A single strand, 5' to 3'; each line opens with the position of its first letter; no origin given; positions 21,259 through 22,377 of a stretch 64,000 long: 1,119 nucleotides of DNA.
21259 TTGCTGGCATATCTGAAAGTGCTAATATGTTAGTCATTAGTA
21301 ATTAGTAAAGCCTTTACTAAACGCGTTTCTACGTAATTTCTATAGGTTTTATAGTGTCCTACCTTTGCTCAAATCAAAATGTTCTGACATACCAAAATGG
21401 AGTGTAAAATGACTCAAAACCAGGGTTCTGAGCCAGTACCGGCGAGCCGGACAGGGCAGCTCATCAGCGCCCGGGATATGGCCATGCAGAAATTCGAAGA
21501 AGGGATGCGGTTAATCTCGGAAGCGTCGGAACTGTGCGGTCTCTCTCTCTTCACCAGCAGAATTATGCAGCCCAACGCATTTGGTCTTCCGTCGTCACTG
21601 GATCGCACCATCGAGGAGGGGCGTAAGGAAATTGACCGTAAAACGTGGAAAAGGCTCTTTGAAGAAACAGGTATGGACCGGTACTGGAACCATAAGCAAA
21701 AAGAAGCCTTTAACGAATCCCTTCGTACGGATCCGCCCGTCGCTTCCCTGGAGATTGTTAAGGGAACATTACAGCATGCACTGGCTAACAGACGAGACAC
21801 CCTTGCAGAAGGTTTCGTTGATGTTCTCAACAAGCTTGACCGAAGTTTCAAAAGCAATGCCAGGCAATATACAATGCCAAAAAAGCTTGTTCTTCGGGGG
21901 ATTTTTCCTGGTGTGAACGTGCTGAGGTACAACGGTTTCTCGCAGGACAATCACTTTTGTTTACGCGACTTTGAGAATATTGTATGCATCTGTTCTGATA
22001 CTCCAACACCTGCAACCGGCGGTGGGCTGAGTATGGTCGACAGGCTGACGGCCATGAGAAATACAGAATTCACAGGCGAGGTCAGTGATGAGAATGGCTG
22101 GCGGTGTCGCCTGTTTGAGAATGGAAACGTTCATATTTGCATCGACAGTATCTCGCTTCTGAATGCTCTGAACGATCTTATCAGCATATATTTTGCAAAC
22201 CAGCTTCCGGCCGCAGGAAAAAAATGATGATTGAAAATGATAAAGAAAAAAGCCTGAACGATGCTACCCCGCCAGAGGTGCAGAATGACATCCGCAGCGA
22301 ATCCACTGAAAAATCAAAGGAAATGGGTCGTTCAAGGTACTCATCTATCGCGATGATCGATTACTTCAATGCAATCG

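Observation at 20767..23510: Translationally coupled pair (272-aa unknown plus 401-aa coiled-coil protein) behind a palindrome-rich 630-bp leader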

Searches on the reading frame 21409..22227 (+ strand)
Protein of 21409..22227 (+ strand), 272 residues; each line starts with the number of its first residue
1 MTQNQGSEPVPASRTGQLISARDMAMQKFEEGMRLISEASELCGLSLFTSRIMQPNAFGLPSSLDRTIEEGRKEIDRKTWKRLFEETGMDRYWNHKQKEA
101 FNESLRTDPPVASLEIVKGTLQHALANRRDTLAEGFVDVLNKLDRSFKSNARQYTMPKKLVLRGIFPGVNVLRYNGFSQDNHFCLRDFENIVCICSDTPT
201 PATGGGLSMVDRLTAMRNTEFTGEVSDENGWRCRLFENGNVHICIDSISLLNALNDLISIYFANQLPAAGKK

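Call 4: search_protein_families(proteins=[window:21409-22227:+], library=ncbifam, max_evalue=0.01)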
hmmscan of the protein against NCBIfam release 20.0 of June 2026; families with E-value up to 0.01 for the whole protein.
window:21409-22227:+ (272 aa): 0 families

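Call 8: profile_search(protein=window:21409-22227:+)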
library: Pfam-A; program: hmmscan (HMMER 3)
A. the first sequence (272 residues): domains with independent E <= 10: 3; with E <= 0.001: 1
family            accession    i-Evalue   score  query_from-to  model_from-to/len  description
DUF4942           PF13708.11    3.3e-26    92.6      73-261         2-187/190  Domain of unknown function (DUF4942)
PHF12_MRG_bd      PF16737.10        1.3     9.2     148-168        18-38/40  PHD finger protein 12 MRG binding domain
RecR_C            PF21175.2         1.3     9.0     119-129        14-24/24  RecR, C-terminal
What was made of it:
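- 21409..22227 (+): Gene 1: stand-alone DUF4942 protein, 272 aa (WP_000193209). Pfam PF13708, E 3.3e-26 (call 8).
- On DUF4942 (PF13708): E 3.3e-26, covering model positions 2-187 of 190 (call 8).
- Closest known: DUF4942. Same: Gene 1 matches the family over residues 73-261 (E 3.3e-26, call 8).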

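Call 24: find_homologous_proteins(query=window:21409-22227:+, max_evalue=0.001)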
Query window:21409-22227:+ (272 aa): 35 proteins with E <= 0.001 among 760 candidates.
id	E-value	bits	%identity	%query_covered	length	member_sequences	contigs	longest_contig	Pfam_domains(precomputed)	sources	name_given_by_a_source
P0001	1.1e-178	610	99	100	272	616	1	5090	PF13708.12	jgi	-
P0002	3.1e-165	566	92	100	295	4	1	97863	PF13708.12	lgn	-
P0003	5.1e-162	555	100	89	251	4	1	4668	PF13708.12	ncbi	ncbi:DUF4942 domain-containing protein [Escherichia coli]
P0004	4.1e-153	526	88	100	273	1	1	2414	PF13708.12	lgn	-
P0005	5.8e-148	509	100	82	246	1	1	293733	PF13708.12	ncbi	ncbi:DUF4942 domain-containing protein [Enterobacter cloacae]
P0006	4.8e-141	487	91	90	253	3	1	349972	PF13708.12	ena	-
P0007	1.7e-140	485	98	79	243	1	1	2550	PF13708.12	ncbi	ncbi:DUF4942 domain-containing protein, partial [Escherichia coli]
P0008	1.8e-139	481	100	78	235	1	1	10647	PF13708.12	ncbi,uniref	ncbi:DUF4942 domain-containing protein, partial [Salmonella enterica subsp. enterica serovar Typhimu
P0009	1.2e-136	472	97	78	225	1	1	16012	PF13708.12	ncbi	-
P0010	4.9e-125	434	69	100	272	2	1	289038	PF13708.12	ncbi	ncbi:DUF4942 domain-containing protein [Photorhabdus tasmaniensis]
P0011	2.9e-124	432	100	69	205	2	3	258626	PF13708.12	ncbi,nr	ncbi:DUF4942 domain-containing protein (plasmid) [Salmonella enterica subsp. enterica serovar Agona]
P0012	1.1e-123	430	100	69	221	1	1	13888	PF13708.12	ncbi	ncbi:DUF4942 domain-containing protein, partial [Escherichia coli]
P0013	1.1e-117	410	68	96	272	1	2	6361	PF13708.12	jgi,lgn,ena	-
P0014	5.4e-114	398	70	100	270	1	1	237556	PF13708.12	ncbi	-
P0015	1.6e-113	396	100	65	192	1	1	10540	PF13708.12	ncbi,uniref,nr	ncbi:DUF4942 domain-containing protein [Escherichia coli]|uniref:DUF4942 domain-containing protein n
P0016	8.7e-113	394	64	99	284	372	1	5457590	PF13708.12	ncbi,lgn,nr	ncbi:DUF4942 domain-containing protein [Escherichia coli]|nr:DUF4942 domain-containing protein [Esch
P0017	8.0e-112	391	65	99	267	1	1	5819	PF13708.12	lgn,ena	-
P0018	5.7e-111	388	63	99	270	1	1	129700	PF13708.12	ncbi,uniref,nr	ncbi:DUF4942 domain-containing protein [Escherichia coli]|uniref:DUF4942 domain-containing protein n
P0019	2.6e-110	386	65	98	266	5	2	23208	PF13708.12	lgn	-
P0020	4.7e-103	362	62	98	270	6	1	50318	PF13708.12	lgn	-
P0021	3.7e-102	359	89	66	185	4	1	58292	PF13708.12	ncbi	ncbi:DUF4942 domain-containing protein [Salmonella enterica subsp. enterica serovar Uganda]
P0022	4.8e-97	342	61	94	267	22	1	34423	PF13708.12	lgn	-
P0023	2.4e-89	317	55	99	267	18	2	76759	PF13708.12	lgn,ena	-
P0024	3.6e-89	317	75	76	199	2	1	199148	PF13708.12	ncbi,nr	ncbi:DUF4942 domain-containing protein [Enterobacter hormaechei]|nr:DUF4942 domain-containing protei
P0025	1.1e-86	308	54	98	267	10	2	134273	PF13708.12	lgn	-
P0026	1.1e-79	285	100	46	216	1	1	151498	PF13708.12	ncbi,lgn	-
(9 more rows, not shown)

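Call 25: find_encoding_contigs(protein=P0016, flank=8000, max_places=3)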
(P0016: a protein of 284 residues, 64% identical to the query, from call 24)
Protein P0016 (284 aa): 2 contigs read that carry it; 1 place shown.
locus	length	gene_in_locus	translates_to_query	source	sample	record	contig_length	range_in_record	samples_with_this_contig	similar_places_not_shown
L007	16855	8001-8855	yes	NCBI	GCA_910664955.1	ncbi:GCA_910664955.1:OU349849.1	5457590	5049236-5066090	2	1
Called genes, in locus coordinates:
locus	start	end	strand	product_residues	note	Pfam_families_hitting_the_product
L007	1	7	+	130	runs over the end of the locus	-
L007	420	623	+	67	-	-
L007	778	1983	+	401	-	-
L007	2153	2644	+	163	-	-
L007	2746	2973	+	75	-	-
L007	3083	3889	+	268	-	PF13391:HNH_2 (weak)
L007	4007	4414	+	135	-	-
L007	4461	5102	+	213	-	PF13391:HNH_2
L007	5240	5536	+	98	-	-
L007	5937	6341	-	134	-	PF22470:Histone_HNS_N, PF00816:Histone_HNS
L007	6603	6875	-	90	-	-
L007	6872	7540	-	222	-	PF21818:DUF6884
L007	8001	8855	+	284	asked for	PF13708:DUF4942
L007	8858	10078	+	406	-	-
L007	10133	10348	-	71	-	-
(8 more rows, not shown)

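Call 26: find_encoding_contigs(protein=P0010, flank=8000, max_places=2)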
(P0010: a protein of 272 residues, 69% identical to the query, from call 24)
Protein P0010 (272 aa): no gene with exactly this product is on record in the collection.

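Call 27: find_encoding_contigs(protein=P0025, flank=8000, max_places=2)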
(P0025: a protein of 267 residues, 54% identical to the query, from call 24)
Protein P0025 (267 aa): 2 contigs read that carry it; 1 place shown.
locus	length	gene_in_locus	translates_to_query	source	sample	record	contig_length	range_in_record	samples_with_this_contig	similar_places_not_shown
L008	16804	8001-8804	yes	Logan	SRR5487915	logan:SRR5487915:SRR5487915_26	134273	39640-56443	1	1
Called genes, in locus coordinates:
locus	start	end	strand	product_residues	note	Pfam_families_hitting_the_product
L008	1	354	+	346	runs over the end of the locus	PF03741:TerC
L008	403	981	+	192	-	PF02342:TerD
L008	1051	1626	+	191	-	PF02342:TerD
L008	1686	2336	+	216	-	-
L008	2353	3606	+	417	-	PF02342:TerD, PF10138:vWA-TerF-like, PF07002:Copine (weak)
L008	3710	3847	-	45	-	-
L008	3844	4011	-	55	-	-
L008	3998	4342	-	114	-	-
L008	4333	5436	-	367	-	-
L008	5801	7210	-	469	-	PF08867:FRG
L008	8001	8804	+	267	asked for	PF13708:DUF4942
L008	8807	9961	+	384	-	-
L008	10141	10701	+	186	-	-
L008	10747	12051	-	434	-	PF06666:DUF1173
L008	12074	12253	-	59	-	-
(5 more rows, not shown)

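Call 35: search_protein_representatives(protein=window:21409-22227:+)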
Query: 272 residues. Proteins with E-value up to 0.001 (for the whole library): 583; up to 1e-10: 113; up to 1e-30: 7. The best 150 are listed.
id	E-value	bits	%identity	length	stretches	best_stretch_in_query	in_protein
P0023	7.7e-90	317.1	56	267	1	6-270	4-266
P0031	1.7e-66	240.6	94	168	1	1-118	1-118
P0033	9.4e-49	182.4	69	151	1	53-199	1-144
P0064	1.8e-48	181.5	99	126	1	1-89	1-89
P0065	5.6e-35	137.3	59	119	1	53-162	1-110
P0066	1.1e-34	136.3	91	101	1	1-77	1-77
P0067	1.0e-33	133.2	33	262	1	16-264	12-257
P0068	2.6e-30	122.0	98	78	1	1-63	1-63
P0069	2.4e-29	118.8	100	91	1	209-266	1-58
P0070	1.8e-27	112.7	30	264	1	17-268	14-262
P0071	1.2e-22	96.9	98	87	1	1-53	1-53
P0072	3.0e-22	95.6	56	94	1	82-161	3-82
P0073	1.2e-21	93.5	58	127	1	3-86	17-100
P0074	1.5e-19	86.7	69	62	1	156-217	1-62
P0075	3.1e-19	85.7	30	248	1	16-264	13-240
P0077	1.0e-18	84.0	26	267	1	17-264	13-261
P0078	8.1e-18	81.0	28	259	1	17-261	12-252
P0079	2.0e-17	79.8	24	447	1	13-265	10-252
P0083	8.1e-16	74.5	30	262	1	14-258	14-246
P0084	1.1e-15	74.0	28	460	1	17-268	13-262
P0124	1.5e-12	63.8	27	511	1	68-270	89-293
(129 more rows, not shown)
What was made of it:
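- On DUF4942 (PF13708): 583 representatives have E<=1e-3 (call 35).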

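Call 41: profile_search(protein=P0084)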
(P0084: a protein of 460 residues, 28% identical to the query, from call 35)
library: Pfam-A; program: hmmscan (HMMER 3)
A. the first sequence (460 residues): domains with independent E <= 10: 2; with E <= 0.001: 1
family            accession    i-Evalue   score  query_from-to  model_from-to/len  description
DUF4942           PF13708.11    2.2e-42   145.3      75-257         2-189/190  Domain of unknown function (DUF4942)
MTS               PF05175.20      0.092    12.8     297-400        24-139/170  Methyltransferase small domain

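Call 42: profile_search(protein=P0124)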
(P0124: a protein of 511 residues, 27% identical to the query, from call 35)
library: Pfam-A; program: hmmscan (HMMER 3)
A. the first sequence (511 residues): domains with independent E <= 10: 7; with E <= 0.001: 2
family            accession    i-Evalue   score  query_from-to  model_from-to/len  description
DUF4942           PF13708.11    9.5e-48   162.8      95-287         3-190/190  Domain of unknown function (DUF4942)
MTS               PF05175.20    1.1e-05    25.5     347-445        39-148/170  Methyltransferase small domain
RrnaAD            PF00398.26      0.027    14.0     344-413        35-111/263  Ribosomal RNA adenine dimethylase
Methyltransf_23   PF13489.12      0.076    13.2     337-451        20-131/164  Methyltransferase domain
Methyltransf_25   PF13649.12       0.12    13.5     347-407         5-70/97  Methyltransferase domain
Methyltransf_12   PF08242.18       0.12    13.5     347-408         4-72/98  Methyltransferase domain
Methyltransf_11   PF08241.18       0.25    12.4     344-393         1-53/95  Methyltransferase domain

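Call 45: predict_structure(alignment_id=A4)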
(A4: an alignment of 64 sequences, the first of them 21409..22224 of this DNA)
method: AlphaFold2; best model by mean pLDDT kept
length: 272 residues; sequences in the alignment: 64
mean_pLDDT: 88.0   pTM: 0.83
mean pLDDT of the five models: 88.0, 87.8, 87.3, 87.3, 86.8
residues with pLDDT >= 90: 195; 70-90: 39; 50-70: 22; < 50: 16
segments of 3 or more residues with pLDDT < 50: 1-8, 54-57
pLDDT, mean of each block of 10 residues (from residue 1): 45 86 97 90 76 51 85 97 94 96 97 96 95 96 94 93 88 59 94 96 91 94 96 96 98 97 84 51
secondary structure, 60 per line:
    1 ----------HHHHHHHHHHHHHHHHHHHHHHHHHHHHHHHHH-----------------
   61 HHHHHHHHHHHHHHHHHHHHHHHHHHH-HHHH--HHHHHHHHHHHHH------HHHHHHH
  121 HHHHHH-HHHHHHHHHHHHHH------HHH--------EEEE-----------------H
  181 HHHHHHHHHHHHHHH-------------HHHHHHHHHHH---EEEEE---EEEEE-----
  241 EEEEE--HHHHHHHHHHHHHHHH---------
elements in order: H11-43 H61-87 H89-92 H95-107 H114-126 H128-141 E159-162 H180-195 H209-219 E223-227 E231-235 E241-245 H248-263
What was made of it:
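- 21409..22227 (+): The AF2 model has pLDDT 88 (call 45).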

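Call 50: search_protein_families(proteins=[window:21409-22227:+], library=padloc, max_evalue=0.01)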
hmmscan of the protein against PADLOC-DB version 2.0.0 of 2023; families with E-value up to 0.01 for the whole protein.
window:21409-22227:+ (272 aa): 0 families

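Call 51: search_protein_families(proteins=[window:21409-22227:+], library=phrogs, max_evalue=0.01)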
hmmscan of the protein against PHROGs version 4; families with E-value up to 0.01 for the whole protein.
window:21409-22227:+ (272 aa): 2 families
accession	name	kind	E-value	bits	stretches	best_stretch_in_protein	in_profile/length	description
phrog_38825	-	unknown function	3.8e-100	336.2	1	12-269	26-297/299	-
phrog_29254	-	unknown function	2.7e-08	34.8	1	68-194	31-145/162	-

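Call 67: find_encoding_contigs(protein=P0067, flank=6000, max_places=2)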
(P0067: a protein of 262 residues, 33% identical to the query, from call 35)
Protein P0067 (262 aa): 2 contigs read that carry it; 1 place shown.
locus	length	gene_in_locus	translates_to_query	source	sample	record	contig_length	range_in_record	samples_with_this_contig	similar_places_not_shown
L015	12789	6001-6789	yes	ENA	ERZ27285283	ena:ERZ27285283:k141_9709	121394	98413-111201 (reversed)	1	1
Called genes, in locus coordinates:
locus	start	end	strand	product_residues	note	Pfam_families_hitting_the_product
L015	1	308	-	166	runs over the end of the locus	-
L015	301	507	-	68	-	-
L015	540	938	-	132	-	-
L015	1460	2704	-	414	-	PF02342:TerD, PF10138:vWA-TerF-like, PF07002:Copine (weak)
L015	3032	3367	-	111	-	-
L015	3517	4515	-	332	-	-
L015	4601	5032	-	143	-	-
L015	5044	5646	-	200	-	PF11140:DUF2913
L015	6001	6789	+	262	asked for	PF13708:DUF4942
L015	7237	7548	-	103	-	PF00126:HTH_1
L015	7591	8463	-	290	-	PF00085:Thioredoxin (faint), PF13098:Thioredoxin_2 (weak), PF13462:Thioredoxin_4, PF01323:DSBA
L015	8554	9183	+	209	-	-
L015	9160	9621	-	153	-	-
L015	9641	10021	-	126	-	-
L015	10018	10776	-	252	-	PF10411:DsbC_N, PF13098:Thioredoxin_2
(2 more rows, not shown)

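Call 68: find_encoding_contigs(protein=P0070, flank=6000, max_places=2)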
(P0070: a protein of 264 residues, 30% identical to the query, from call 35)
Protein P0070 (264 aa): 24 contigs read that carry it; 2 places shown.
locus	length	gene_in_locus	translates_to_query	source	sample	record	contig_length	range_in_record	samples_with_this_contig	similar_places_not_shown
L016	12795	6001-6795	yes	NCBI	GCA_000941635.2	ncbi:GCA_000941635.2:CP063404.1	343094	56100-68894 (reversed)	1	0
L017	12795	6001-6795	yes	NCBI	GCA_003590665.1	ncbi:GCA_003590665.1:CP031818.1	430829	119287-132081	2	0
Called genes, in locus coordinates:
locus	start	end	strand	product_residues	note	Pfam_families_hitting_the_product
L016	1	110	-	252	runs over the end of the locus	-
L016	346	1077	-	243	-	PF06952:PsiA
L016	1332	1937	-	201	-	-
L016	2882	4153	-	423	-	PF06666:DUF1173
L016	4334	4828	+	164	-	PF00565:SNase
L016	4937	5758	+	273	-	PF13091:PLDc_2 (weak)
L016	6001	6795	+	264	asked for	PF13708:DUF4942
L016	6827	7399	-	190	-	PF04264:YceI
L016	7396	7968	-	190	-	PF01292:Ni_hydr_CYTB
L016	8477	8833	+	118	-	-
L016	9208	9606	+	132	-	PF22470:Histone_HNS_N, PF00816:Histone_HNS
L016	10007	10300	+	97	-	-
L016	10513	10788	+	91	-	-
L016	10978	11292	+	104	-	-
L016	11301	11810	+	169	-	-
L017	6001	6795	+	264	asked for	PF13708:DUF4942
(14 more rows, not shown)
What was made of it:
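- In other large plasmids they sit beside DUF1173, SNase, H-NS and PsiA (call 68).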

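Call 69: find_encoding_contigs(protein=P0077, flank=6000, max_places=2)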
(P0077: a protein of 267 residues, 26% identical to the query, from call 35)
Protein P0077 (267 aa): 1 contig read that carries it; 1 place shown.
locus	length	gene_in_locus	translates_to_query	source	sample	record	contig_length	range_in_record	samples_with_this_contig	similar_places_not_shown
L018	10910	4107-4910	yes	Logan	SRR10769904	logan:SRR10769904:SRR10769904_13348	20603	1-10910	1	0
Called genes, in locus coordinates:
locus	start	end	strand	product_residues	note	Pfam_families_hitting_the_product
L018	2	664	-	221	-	?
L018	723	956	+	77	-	-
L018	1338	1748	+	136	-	-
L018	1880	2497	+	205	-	-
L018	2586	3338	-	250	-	PF02086:MethyltransfD12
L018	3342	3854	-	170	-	-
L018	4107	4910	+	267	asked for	PF13708:DUF4942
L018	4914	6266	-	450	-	PF16724:T4-gp15_tss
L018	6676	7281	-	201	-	PF13560:HTH_31 (weak), PF01381:HTH_3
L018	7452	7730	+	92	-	-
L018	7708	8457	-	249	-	-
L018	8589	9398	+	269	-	-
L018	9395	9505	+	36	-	-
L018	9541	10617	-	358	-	-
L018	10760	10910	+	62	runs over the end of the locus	-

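Call 70: fold_search(model_id=the predicted structure, library=afdb50)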
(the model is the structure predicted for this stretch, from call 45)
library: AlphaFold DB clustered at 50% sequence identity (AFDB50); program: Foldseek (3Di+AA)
matches with E <= 10: 500; with E <= 0.001: 250
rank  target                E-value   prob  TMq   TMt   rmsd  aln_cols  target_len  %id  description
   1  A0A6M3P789            1.2e-37  1.00  0.86  0.84   6.7       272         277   99  DUF4942 domain-containing protein [Salmonella enterica subsp. enterica serovar Worthington]
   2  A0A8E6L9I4            2.5e-33  1.00  0.76  0.83   6.1       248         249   99  DUF4942 domain-containing protein
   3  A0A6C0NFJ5            2.8e-16  1.00  0.82  0.84   3.0       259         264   29  DUF4942 domain-containing protein [Enterobacter cloacae]
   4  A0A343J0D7            6.4e-16  1.00  0.36  0.55  24.9       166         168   99  DUF4942 domain-containing protein [Escherichia coli]
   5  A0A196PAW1            1.1e-12  1.00  0.69  0.42   6.7       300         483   21  DUF4942 domain-containing protein
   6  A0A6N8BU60            1.3e-12  1.00  0.72  0.45   5.1       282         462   21  DUF4942 domain-containing protein
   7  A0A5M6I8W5            2.5e-12  1.00  0.76  0.74   4.2       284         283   20  DUF4942 domain-containing protein [Roseospira marina]
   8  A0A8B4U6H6            5.7e-12  1.00  0.76  0.75   5.2       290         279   19  YdiA-1 [Klebsiella pneumoniae]
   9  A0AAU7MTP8            5.7e-12  1.00  0.67  0.75   5.4       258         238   24  DUF4942 domain-containing protein [Marinobacter sp. MMG032]
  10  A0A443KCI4            5.7e-12  1.00  0.72  0.42   7.5       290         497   21  DUF4942 domain-containing protein [Paenirhodobacter populi]
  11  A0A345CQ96            7.9e-12  1.00  0.72  0.64   6.9       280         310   18  DUF4942 domain-containing protein [Erwinia tracheiphila]
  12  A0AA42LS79            7.9e-12  1.00  0.69  0.72   6.4       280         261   18  DUF4942 domain-containing protein [Achromobacter spanius]
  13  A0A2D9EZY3            9.2e-12  1.00  0.71  0.72   4.5       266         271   25  DUF4942 domain-containing protein
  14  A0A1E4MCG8            1.0e-11  1.00  0.68  0.41   6.5       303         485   20  DNA methyltransferase
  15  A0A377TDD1            1.3e-11  1.00  0.64  0.60  22.3       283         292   21  DUF4942 domain-containing protein [Hafnia alvei]
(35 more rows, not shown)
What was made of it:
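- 21409..22227 (+): AFDB matches are all DUF4942 proteins or methyltransferase fusions (call 70).
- On DUF4942 (PF13708): Foldseek gives probability 1.00 to family members (call 70).
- AFDB relatives carry the names 'YdiA-1' and 'Z1226' (call 70).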

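Call 118: find_encoding_contigs(protein=P0075, flank=4000, max_places=1)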
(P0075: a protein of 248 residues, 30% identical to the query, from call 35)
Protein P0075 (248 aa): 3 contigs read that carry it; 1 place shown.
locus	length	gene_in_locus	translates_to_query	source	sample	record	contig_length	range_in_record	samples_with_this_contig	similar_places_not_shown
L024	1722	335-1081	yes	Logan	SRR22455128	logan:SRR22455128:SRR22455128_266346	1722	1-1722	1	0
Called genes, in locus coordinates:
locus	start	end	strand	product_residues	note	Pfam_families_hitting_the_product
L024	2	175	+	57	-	?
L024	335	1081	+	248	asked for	PF13708:DUF4942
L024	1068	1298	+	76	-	-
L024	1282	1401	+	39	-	-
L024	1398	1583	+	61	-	-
